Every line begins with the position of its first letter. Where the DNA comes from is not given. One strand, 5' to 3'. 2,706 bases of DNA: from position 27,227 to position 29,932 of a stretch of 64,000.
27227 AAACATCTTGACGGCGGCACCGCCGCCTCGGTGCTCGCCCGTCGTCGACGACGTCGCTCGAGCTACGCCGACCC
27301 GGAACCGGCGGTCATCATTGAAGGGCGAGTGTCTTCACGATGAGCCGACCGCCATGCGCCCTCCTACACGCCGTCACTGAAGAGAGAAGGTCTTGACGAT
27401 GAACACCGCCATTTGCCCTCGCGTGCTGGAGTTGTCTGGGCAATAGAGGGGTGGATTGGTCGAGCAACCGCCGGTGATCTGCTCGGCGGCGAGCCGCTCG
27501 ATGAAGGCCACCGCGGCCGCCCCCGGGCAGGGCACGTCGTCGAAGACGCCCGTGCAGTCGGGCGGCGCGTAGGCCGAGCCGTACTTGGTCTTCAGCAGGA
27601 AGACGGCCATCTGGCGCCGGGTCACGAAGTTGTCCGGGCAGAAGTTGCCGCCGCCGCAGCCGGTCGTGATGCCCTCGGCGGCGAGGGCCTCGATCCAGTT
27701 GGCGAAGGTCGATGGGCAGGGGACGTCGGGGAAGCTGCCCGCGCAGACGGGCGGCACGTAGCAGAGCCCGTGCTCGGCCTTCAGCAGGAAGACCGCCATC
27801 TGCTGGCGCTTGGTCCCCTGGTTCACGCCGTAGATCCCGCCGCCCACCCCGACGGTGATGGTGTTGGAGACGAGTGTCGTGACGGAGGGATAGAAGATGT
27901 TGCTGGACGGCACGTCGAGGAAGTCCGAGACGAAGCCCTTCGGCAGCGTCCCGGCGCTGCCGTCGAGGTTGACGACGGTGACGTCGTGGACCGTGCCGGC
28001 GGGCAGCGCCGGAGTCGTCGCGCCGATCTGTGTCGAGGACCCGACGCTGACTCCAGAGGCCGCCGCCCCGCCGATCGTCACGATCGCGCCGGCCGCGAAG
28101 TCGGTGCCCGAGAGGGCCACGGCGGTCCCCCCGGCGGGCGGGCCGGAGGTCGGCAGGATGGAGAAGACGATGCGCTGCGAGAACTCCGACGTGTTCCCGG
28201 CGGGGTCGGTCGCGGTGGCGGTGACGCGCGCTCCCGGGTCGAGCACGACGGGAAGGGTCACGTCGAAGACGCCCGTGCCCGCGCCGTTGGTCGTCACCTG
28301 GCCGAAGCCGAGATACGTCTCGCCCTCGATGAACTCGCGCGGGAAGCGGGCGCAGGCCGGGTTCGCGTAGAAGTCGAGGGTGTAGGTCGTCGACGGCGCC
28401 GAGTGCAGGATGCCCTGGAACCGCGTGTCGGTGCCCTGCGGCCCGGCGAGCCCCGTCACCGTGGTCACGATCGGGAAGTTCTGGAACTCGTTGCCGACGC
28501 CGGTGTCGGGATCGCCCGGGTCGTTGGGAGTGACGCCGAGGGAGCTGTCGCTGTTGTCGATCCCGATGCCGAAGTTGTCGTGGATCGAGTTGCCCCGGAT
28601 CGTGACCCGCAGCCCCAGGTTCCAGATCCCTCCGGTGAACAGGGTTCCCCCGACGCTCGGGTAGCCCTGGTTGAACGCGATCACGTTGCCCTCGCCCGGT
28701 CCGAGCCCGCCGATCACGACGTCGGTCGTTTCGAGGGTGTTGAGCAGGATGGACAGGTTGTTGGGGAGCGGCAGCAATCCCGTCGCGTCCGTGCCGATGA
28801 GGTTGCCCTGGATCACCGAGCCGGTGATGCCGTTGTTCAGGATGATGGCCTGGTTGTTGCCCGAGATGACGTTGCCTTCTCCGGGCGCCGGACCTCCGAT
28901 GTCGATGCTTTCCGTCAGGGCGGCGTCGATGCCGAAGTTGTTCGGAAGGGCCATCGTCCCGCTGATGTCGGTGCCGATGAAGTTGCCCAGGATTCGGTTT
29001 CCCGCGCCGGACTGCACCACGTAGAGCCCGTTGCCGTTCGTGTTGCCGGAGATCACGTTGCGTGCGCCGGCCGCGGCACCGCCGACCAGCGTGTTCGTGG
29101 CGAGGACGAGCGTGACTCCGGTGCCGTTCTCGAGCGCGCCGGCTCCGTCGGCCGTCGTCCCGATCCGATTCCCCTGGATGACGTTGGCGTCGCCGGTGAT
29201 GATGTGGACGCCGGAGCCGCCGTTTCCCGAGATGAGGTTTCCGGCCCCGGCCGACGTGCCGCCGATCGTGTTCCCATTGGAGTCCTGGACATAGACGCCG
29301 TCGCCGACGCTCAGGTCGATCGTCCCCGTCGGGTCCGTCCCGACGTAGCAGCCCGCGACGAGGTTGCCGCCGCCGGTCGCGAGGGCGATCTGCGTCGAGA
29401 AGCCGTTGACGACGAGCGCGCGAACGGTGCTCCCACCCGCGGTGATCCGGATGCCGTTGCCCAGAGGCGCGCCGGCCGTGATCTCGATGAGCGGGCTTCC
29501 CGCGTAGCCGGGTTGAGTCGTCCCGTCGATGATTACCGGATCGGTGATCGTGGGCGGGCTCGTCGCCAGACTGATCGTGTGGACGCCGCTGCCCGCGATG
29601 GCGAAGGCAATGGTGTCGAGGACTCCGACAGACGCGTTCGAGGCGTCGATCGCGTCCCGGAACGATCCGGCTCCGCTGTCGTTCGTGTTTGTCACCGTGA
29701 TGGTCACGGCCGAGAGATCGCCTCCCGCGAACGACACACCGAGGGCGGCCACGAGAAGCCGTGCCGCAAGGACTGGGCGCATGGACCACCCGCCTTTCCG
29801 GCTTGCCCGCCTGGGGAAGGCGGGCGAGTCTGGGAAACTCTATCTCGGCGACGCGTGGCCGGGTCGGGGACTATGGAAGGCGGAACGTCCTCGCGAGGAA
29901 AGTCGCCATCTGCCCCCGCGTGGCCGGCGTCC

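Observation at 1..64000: A 23-member, co-directional array of modular SLH-tailed beta-helix surface-protein paralogs fills the window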

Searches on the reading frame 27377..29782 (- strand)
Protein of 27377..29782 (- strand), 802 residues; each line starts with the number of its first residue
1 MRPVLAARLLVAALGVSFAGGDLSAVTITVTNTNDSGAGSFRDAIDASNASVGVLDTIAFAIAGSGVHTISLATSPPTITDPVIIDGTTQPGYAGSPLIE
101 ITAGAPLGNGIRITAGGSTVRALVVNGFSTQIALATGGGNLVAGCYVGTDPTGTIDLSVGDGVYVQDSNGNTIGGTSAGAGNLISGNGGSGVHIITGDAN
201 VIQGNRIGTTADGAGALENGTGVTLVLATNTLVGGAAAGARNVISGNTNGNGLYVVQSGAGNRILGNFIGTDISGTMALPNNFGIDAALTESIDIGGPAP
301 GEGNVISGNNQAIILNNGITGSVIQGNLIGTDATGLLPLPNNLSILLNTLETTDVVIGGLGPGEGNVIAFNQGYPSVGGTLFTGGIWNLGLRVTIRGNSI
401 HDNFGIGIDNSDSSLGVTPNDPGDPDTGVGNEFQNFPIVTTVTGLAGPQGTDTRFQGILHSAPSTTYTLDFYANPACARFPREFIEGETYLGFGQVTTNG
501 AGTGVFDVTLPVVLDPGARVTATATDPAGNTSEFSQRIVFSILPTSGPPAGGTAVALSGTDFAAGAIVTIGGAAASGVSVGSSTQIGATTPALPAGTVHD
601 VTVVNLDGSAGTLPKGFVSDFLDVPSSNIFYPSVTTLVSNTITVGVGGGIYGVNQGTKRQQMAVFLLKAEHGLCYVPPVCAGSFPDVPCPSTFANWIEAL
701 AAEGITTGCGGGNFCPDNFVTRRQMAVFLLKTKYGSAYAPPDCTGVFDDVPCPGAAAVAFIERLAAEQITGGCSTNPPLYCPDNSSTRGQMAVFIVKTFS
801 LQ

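Call 6: search_protein_families(library=pfam, proteins=[window:27377-29782:-], max_evalue=0.01)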
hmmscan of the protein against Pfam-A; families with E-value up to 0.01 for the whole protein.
window:27377-29782:- (802 aa): 3 families
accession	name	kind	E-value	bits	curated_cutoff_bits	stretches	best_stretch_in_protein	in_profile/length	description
PF00395.25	SLH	-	1.2e-10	41.6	20.8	1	697-726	15-44/44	S-layer homology domain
PF01833.30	TIG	-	1.6e-09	38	20.9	1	541-607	5-72/84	IPT/TIG domain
PF05048.19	NosD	-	0.0031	17.4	23.6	0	160-269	82-169/212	Periplasmic copper-binding protein (NosD)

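Call 7: search_protein_families(library=ncbifam, proteins=[window:27377-29782:-], max_evalue=0.01)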
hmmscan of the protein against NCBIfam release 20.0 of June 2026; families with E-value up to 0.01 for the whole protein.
window:27377-29782:- (802 aa): 1 family
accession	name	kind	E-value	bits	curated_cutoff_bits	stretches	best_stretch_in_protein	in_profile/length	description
NF033190.2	inl_like_NEAT_1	exception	2.6e-08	32.6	1275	1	615-796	576-749/754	NEAT domain-containing leucine-rich repeat protein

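Call 12: find_homologous_proteins(query=window:27377-29782:-, max_evalue=1e-10)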
Query window:27377-29782:- (802 aa): 7962 proteins with E <= 1e-10 among 8000 candidates; the best 120 are listed.
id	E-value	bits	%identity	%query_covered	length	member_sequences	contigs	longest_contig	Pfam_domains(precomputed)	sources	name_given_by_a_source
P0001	0.0e+0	1532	89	100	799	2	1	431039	PF01833.31,PF00395.26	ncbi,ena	-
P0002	0.0e+0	1482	86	100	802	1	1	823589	PF01833.31,PF00395.26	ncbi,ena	-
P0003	0.0e+0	1244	76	100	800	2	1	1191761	PF01833.31,PF00395.26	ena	-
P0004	0.0e+0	1244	75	100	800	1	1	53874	PF01833.31,PF00395.26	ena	-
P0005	0.0e+0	1150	72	96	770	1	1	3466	PF01833.31,PF00395.26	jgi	jgi:hypothetical protein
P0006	2.1e-284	964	62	100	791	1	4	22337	PF01833.31,PF00395.26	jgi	jgi:hypothetical protein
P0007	1.9e-283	961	62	96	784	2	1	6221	PF01833.31,PF00395.26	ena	-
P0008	1.8e-281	954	60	100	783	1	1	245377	PF01833.31,PF00395.26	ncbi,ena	-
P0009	5.0e-278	943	61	97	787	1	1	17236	PF13229.13,PF01833.31,PF00395.26,PF05048.20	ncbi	-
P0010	7.9e-278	942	61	99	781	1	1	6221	PF01833.31,PF00395.26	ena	-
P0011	1.8e-276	938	59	99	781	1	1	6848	PF01833.31,PF00395.26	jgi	jgi:hypothetical protein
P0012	2.6e-276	937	61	97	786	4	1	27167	PF01833.31,PF00395.26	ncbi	-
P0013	2.5e-274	931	60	97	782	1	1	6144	PF01833.31,PF00395.26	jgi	jgi:hypothetical protein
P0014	5.6e-274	930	54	70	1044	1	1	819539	PF01833.31,PF00395.26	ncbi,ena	-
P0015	3.8e-273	927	60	96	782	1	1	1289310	PF13229.13,PF01833.31,PF00395.26,PF05048.20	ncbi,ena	-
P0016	5.7e-273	926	59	96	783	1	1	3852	PF01833.31,PF00395.26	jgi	jgi:hypothetical protein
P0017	2.6e-272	924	61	96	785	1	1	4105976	PF01833.31,PF00395.26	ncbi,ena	-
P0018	8.4e-272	922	59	97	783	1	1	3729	PF01833.31,PF00395.26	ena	-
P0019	8.5e-271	919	59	97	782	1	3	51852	PF01833.31,PF00395.26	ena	-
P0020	1.3e-270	918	59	97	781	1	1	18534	PF01833.31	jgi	jgi:IPT/TIG domain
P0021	1.6e-269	915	58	96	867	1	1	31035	PF01833.31,PF00395.26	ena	-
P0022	2.3e-269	914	59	97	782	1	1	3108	PF01833.31,PF00395.26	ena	-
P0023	5.0e-266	903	59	98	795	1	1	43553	PF01833.31,PF00395.26,PF05048.20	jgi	jgi:hypothetical protein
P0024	1.1e-263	895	58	97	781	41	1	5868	PF13229.13,PF01833.31,PF00395.26,PF05048.20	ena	-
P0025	7.4e-263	893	58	100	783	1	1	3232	PF01833.31,PF00395.26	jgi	jgi:hypothetical protein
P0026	6.3e-261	886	57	96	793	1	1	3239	PF01833.31,PF00395.26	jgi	jgi:hypothetical protein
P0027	6.4e-261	886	58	97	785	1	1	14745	PF01833.31,PF00395.26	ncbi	-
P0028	4.0e-257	874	58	97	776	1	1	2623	PF13229.13,PF01833.31,PF00395.26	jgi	jgi:hypothetical protein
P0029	5.3e-255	867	59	92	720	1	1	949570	PF01833.31,PF00395.26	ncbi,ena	-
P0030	7.9e-255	866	57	100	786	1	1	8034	PF01833.31,PF00395.26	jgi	jgi:hypothetical protein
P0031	2.1e-254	865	53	96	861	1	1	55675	PF13229.13,PF01833.31,PF00395.26,PF05048.20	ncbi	-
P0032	2.2e-254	865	60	96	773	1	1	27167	PF01833.31,PF00395.26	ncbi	-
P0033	1.1e-253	862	58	100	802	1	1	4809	PF13229.13,PF01833.31,PF00395.26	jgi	-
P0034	3.2e-252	858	53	96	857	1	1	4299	PF01833.31,PF00395.26,PF05048.20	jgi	jgi:parallel beta-helix repeat protein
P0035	4.6e-252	857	58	100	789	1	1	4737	PF13229.13,PF01833.31,PF00395.26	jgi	jgi:IPT/TIG domain/S-layer homology domain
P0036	4.5e-251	854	53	99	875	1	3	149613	PF01833.31,PF00395.26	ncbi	ncbi:MAG: S-layer homology domain-containing protein [Thermoanaerobaculia bacterium]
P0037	5.7e-251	853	57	100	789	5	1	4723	PF13229.13,PF01833.31,PF00395.26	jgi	jgi:hypothetical protein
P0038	7.0e-251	853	59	96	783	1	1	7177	PF13229.13,PF01833.31,PF00395.26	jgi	jgi:hypothetical protein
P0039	7.3e-251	853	54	100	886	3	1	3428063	PF01833.31,PF00395.26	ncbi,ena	-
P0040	8.9e-251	853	57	100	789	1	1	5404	PF13229.13,PF01833.31,PF00395.26,PF05048.20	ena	-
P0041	1.3e-250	852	59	96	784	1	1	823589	PF13229.13,PF01833.31,PF00395.26,PF05048.20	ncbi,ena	-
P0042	1.1e-249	849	53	96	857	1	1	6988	PF13229.13,PF01833.31,PF00395.26,PF05048.20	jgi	jgi:parallel beta-helix repeat protein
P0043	1.3e-249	849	57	100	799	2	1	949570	PF01833.31,PF00395.26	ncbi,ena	-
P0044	1.4e-249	849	58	97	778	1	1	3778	PF01833.31,PF00395.26,PF05048.20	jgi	jgi:IPT/TIG domain/Periplasmic copper-binding protein (NosD)/S-layer homology domain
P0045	7.8e-249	846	57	100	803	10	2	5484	PF13229.13,PF01833.31,PF00395.26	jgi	jgi:hypothetical protein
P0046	2.6e-248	845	52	99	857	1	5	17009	PF13229.13,PF01833.31,PF00395.26,PF05048.20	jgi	jgi:parallel beta-helix repeat protein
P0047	1.9e-247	842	57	97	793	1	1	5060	PF13229.13,PF01833.31,PF00395.26,PF05048.20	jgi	jgi:parallel beta-helix repeat protein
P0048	3.3e-247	841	57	100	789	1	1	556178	PF01833.31,PF00395.26,PF05048.20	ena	-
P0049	4.1e-246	837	53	96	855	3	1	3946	PF01833.31,PF00395.26,PF05048.20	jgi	jgi:hypothetical protein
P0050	5.4e-246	837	52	96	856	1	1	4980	PF13229.13,PF00395.26,PF05048.20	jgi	jgi:hypothetical protein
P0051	9.7e-246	836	54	97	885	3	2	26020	PF01833.31,PF00395.26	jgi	jgi:hypothetical protein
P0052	6.1e-245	834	56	99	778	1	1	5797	PF13229.13,PF01833.31,PF00395.26,PF05048.20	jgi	jgi:parallel beta-helix repeat protein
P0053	7.8e-244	830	56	97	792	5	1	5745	PF13229.13,PF01833.31,PF00395.26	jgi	-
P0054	8.1e-244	830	54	86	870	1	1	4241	PF01833.31,PF00395.26,PF05048.20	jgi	jgi:parallel beta-helix repeat protein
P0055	9.3e-244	830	58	97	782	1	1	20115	PF13229.13,PF01833.31,PF00395.26,PF05048.20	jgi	jgi:hypothetical protein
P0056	1.8e-243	829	56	97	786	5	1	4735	PF13229.13,PF01833.31,PF00395.26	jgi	jgi:hypothetical protein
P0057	3.6e-243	828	57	97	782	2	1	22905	PF13229.13,PF01833.31,PF00395.26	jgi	jgi:hypothetical protein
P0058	5.3e-243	827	57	84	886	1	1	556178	PF01833.31,PF00395.26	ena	-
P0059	8.4e-243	826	52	96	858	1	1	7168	PF13229.13,PF01833.31,PF00395.26,PF05048.20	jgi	jgi:hypothetical protein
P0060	1.1e-242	826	57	99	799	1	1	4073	PF13229.13,PF01833.31,PF00395.26,PF05048.20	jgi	jgi:hypothetical protein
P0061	1.4e-242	826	56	100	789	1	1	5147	PF13229.13,PF01833.31,PF00395.26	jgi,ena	-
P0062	1.7e-242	825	57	97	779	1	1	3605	PF01833.31,PF00395.26,PF05048.20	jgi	jgi:hypothetical protein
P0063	5.8e-242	824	53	97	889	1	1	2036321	PF01833.31,PF00395.26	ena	-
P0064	8.0e-240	817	52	97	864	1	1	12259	PF13229.13,PF01833.31,PF00395.26,PF05048.20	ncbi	-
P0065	1.4e-238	812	57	97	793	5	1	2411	PF13229.13,PF01833.31,PF00395.26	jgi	-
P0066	9.1e-238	810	51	96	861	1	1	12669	PF13229.13,PF01833.31,PF00395.26,PF05048.20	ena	-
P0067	9.7e-238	810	56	97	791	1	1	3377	PF13229.13,PF01833.31,PF00395.26,PF05048.20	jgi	jgi:hypothetical protein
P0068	1.3e-237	809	56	99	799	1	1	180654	PF13229.13,PF01833.31,PF00395.26,PF05048.20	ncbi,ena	-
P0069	3.0e-237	808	55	100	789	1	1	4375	PF13229.13,PF01833.31,PF00395.26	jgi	jgi:hypothetical protein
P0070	3.5e-237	808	50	97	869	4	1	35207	PF01833.31,PF00395.26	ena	-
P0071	3.6e-237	808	56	99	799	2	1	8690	PF01833.31,PF00395.26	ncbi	-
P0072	3.2e-236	805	56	97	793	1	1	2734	PF13229.13,PF01833.31,PF00395.26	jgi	-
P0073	6.4e-236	804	55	100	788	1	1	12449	PF13229.13,PF01833.31,PF00395.26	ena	-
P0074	1.1e-235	803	58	83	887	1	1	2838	PF01833.31,PF00395.26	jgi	-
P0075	1.2e-235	803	53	83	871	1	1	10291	PF13229.13,PF01833.31,PF00395.26,PF05048.20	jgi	jgi:parallel beta-helix repeat protein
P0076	3.4e-235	801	56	99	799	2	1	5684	PF01833.31,PF00395.26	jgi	jgi:IPT/TIG domain/S-layer homology domain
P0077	5.4e-235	801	54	99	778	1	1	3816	PF13229.13,PF01833.31,PF00395.26,PF05048.20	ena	-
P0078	5.9e-235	800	59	90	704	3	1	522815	PF13229.13,PF01833.31,PF00395.26,PF05048.20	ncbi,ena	-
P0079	9.8e-235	800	52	96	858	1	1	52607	PF13229.13,PF01833.31,PF00395.26,PF17936.8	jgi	jgi:parallel beta-helix repeat protein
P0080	1.4e-234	799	57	84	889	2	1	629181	PF01833.31,PF00395.26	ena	-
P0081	2.4e-234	798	55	100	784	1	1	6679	PF01833.31,PF00395.26,PF05048.20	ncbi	-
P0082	2.6e-234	798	57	97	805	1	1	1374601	PF13229.13,PF01833.31,PF00395.26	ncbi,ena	-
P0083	3.0e-234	798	48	97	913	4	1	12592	PF13229.13,PF01833.31,PF00395.26,PF05048.20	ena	-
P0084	6.8e-234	797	54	100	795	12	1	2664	PF01833.31,PF00395.26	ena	-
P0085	7.2e-234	797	57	84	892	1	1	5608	PF01833.31,PF00395.26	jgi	jgi:hypothetical protein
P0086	9.7e-234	796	54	97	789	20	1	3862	PF13229.13,PF01833.31,PF00395.26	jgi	-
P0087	4.0e-233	794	55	99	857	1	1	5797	PF13229.13,PF01833.31,PF00395.26,PF05048.20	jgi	jgi:hypothetical protein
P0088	9.6e-233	793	55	99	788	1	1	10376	PF01833.31,PF00395.26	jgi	-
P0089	1.1e-232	793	55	97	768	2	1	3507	PF01833.31,PF00395.26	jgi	jgi:hypothetical protein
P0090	2.1e-232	792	55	97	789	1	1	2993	PF13229.13,PF01833.31,PF00395.26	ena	-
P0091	3.8e-232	791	60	74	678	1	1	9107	PF01833.31,PF00395.26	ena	-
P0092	1.3e-231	789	55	100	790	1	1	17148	PF13229.13,PF01833.31,PF00395.26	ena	-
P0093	1.8e-231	789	61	69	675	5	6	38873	PF01833.31,PF00395.26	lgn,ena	-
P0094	1.8e-230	786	54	97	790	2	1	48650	PF13229.13,PF01833.31,PF00395.26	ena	-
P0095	3.9e-230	785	55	99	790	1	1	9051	PF01833.31,PF00395.26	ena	-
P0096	5.2e-230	784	52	91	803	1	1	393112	PF01833.31,PF00395.26,PF05048.20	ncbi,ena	-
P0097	5.4e-230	784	55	99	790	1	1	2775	PF01833.31,PF00395.26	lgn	-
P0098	2.0e-229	782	55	97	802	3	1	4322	PF13229.13,PF01833.31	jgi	-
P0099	4.0e-229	781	54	100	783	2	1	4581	PF13229.13,PF01833.31,PF00395.26,PF05048.20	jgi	jgi:parallel beta-helix repeat protein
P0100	7.4e-229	780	53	99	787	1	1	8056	PF13229.13,PF01833.31,PF00395.26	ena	-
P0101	1.5e-228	779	54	100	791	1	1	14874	PF13229.13,PF01833.31,PF00395.26,PF05048.20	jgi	jgi:hypothetical protein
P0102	1.5e-228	779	54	97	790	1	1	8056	PF13229.13,PF01833.31,PF00395.26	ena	-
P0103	9.7e-227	773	54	98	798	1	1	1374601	PF01833.31,PF00395.26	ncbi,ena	-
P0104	2.3e-226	772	52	96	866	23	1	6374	PF01833.31,PF00395.26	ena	-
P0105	3.2e-226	772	48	96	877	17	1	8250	PF00395.26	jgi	-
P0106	4.3e-226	771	51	100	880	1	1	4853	PF13229.13,PF01833.31,PF00395.26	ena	-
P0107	2.0e-225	769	54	100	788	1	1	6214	PF13229.13,PF01833.31,PF00395.26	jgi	jgi:hypothetical protein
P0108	3.9e-225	768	55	97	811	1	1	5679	PF01833.31,PF00395.26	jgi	jgi:hypothetical protein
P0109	1.2e-224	766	53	99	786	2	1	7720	PF01833.31,PF00395.26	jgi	jgi:hypothetical protein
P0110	2.8e-224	765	54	100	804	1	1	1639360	PF13229.13,PF01833.31,PF00395.26,PF05048.20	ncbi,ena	-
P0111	1.3e-223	763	55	100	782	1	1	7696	PF13229.13,PF01833.31,PF00395.26,PF05048.20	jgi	jgi:parallel beta-helix repeat protein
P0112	1.4e-222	760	55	97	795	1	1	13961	PF01833.31,PF00395.26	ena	-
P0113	1.4e-222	760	55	96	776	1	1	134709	PF01833.31,PF00395.26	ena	-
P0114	3.6e-222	758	62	69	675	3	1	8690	PF01833.31,PF00395.26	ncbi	-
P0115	1.6e-221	756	60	70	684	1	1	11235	PF01833.31,PF00395.26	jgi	jgi:hypothetical protein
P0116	1.9e-221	756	53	100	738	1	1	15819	PF01833.31,PF00395.26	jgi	jgi:IPT/TIG domain/S-layer homology domain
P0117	1.9e-221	756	53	100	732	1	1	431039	PF01833.31,PF00395.26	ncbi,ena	-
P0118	3.9e-221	755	53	100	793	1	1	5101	PF13229.13,PF01833.31,PF00395.26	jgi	jgi:hypothetical protein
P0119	4.3e-221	755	56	99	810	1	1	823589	PF13229.13,PF01833.31,PF00395.26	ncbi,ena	-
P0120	4.4e-221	755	55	83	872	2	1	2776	PF01833.31,PF00395.26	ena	-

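Call 14: find_encoding_contigs(protein=P0001, flank=10000, max_places=3)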
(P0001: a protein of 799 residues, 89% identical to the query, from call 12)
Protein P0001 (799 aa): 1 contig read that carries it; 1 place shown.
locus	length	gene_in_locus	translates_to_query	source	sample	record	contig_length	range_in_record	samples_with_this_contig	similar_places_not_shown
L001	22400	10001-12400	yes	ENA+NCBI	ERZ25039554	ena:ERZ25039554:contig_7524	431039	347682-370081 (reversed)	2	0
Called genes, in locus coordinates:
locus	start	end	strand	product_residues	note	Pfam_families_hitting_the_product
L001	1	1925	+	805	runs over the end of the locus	PF05048:NosD (faint), PF13229:Beta_helix (faint), PF01833:TIG (weak), PF00395:SLH (faint)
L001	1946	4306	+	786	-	PF00395:SLH (faint)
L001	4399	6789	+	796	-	PF01833:TIG, PF00395:SLH (faint)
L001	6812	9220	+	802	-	PF00395:SLH (faint), PF01833:TIG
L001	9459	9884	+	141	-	PF00583:Acetyltransf_1, PF13673:Acetyltransf_10, PF13508:Acetyltransf_7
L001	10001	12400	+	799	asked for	PF00395:SLH (faint), PF01833:TIG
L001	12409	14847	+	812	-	PF00395:SLH (faint), PF01833:TIG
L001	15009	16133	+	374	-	PF00034:Cytochrom_C (faint), PF03150:CCP_MauG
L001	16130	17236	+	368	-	PF00149:Metallophos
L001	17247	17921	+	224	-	PF21342:SoxA-TsdA_cyt-c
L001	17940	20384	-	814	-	PF00069:Pkinase, PF03109:ABC1 (faint), PF07714:PK_Tyr_Ser-Thr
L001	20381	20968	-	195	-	PF07638:Sigma70_ECF, PF08281:Sigma70_r4_2, PF04545:Sigma70_r4 (weak)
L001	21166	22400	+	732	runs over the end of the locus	PF01833:TIG, PF00395:SLH (faint)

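Call 38: predict_structure(alignment_id=A1)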
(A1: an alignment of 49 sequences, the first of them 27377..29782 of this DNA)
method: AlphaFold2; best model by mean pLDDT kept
length: 802 residues; sequences in the alignment: 49
mean_pLDDT: 88.7   pTM: 0.86
mean pLDDT of the five models: 88.7, 86.8, 86.5, 84.3, 80.4
residues with pLDDT >= 90: 547; 70-90: 196; 50-70: 14; < 50: 45
segments of 3 or more residues with pLDDT < 50: 1-22, 377-379, 415-433
pLDDT, mean of each block of 10 residues (from residue 1): 39 43 77 96 96 89 96 95 97 96 91 96 96 95 97 91 97 95 90 96 97 89 97 96 90 96 97 93 95 96 96 91 97 94 91 94 96 65 83 94 87 51 34 67 72 90 91 90 87 94 92 89 92 85 94 93 92 96 92 95 89 93 94 93 88 93 93 89 91 93 86 92 92 85 87 84 89 89 91 90 77
secondary structure, 60 per line:
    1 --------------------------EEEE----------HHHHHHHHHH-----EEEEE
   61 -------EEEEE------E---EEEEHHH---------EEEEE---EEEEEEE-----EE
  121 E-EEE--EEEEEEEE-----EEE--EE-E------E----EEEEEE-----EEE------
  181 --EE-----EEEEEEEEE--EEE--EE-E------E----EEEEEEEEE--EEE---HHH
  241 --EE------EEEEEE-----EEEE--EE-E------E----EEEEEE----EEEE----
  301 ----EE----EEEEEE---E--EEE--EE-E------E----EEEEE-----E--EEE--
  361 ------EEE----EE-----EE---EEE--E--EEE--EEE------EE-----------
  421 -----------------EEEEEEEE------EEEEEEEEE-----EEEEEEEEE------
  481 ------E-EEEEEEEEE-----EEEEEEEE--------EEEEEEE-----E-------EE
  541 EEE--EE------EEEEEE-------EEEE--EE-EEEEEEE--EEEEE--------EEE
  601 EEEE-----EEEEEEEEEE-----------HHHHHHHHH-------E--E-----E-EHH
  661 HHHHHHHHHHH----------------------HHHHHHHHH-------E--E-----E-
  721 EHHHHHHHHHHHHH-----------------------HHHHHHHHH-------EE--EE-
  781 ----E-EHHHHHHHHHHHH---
elements in order (helices of 4 or more, strands of 3 or more residues): E27-30 H41-50 E56-60 E68-72 E83-86 E99-103 E107-113 E119-121 E123-125 E128-135 E141-143 E161-166 E172-174 E190-198 E201-203 E221-229 E232-234 E251-256 E262-265 E283-288 E293-296 E311-316 E323-325 E343-347 E356-358 E367-369 E386-388 E394-396 E399-401 E438-445 E452-460 E466-474 E489-497 E503-510 E519-525 E539-543 E554-559 E567-570 E576-582 E585-589 E598-604 E610-619 H631-639 H659-671 H694-702 H722-734 H758-766 H788-799

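Call 40: search_solved_structures(query=A1, max_evalue=0.01)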
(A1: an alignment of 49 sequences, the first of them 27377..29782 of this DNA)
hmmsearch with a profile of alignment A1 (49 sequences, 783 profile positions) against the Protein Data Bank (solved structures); distinct sequences matched with E-value up to 0.01: 11.
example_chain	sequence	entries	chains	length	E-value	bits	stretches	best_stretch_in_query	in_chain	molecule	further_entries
7dm0_A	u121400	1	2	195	1.3e-06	30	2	479-519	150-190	Biofilm-associated surface protein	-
5lsp_A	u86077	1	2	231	7.6e-05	24.2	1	482-578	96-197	Hepatocyte growth factor receptor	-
5l7n_A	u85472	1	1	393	0.0011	20.3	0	523-584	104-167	Plexin-A1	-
2uzx_B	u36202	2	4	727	0.0022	19.3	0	484-578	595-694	HEPATOCYTE GROWTH FACTOR RECEPTOR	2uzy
6gcu_A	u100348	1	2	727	0.0022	19.3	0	484-578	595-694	Hepatocyte growth factor receptor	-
6e57_A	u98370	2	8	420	0.0028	19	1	527-582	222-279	surface glycan binding protein B | Mixed-linkage glucan utilization locus (MLGUL) SGBP-B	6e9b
6bt4_A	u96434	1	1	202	0.0052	18.1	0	676-779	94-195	S-layer protein sap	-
6m3a_A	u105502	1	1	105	0.0075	17.6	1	479-519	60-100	Biofilm-associated surface protein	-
8bz2_A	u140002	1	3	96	0.0086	17.4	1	667-717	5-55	S-layer homology domain-containing protein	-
3pyw_A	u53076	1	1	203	0.0089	17.3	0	676-779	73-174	S-layer protein sap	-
7mo7_E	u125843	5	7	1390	0.0092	17.3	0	485-579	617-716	Hepatocyte growth factor receptor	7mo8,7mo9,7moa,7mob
